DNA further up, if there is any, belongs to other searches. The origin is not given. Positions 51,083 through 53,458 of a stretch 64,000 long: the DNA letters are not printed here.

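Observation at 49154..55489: Three tandem LamG/concanavalin-like surface protein genes with about 304-bp perfect repeats straddling the gene junctions.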

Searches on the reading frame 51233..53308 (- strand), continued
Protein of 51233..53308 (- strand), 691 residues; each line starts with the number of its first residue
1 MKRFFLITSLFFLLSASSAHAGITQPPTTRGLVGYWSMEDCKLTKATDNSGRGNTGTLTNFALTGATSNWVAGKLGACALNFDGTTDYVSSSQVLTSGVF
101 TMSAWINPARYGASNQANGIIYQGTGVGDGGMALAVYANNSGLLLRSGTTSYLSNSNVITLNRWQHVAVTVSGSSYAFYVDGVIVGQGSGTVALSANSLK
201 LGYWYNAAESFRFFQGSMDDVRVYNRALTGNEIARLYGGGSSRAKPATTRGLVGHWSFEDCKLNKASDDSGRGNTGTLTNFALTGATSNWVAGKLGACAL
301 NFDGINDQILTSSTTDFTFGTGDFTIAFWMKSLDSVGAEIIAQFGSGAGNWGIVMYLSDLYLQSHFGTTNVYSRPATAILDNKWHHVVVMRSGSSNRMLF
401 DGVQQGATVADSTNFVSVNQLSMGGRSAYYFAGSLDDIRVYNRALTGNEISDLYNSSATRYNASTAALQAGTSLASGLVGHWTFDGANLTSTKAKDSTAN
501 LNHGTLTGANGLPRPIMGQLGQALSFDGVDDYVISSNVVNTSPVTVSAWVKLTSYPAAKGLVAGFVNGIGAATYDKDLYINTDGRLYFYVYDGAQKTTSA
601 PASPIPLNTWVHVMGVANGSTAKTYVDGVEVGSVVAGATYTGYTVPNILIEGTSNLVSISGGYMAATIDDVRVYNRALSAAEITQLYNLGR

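Call 68: find_encoding_contigs(protein=P0013, flank=8000, max_places=3)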
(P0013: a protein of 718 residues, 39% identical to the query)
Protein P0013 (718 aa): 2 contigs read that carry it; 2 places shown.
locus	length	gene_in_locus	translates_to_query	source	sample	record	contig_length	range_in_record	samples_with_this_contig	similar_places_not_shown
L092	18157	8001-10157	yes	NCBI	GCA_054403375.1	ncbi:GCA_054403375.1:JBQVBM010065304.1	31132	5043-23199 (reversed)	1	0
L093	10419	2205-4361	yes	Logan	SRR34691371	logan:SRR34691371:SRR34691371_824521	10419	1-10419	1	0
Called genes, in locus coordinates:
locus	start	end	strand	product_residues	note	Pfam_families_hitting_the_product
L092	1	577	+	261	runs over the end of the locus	PF04085:MreC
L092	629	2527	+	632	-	-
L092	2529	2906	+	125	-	-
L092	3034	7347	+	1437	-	-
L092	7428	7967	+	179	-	-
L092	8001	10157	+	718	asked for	PF00354:Pentaxin (faint), PF13385:Laminin_G_3, PF00054:Laminin_G_1 (faint), PF02210:Laminin_G_2, PF02973:Sialidase (faint), PF22925:TS_C (faint), PF13385:Laminin_G_3, PF02210:Laminin_G_2 (weak)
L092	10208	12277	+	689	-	PF13385:Laminin_G_3, PF00054:Laminin_G_1 (faint), PF02210:Laminin_G_2 (faint), PF13385:Laminin_G_3, PF07953:Toxin_R_bind_N, PF13385:Laminin_G_3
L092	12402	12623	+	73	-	-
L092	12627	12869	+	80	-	PF07927:HicA_toxin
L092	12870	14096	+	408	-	PF01702:TGT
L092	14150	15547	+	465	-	PF02784:Orn_Arg_deC_N, PF00278:Orn_DAP_Arg_deC (weak)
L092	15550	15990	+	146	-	PF02643:DUF192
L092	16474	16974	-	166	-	PF07963:N_methyl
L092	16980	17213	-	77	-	-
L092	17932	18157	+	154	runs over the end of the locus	PF00156:Pribosyltran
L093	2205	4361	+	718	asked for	PF00354:Pentaxin (faint), PF13385:Laminin_G_3, PF00054:Laminin_G_1 (faint), PF02210:Laminin_G_2, PF02973:Sialidase (faint), PF22925:TS_C (faint), PF13385:Laminin_G_3, PF02210:Laminin_G_2 (weak)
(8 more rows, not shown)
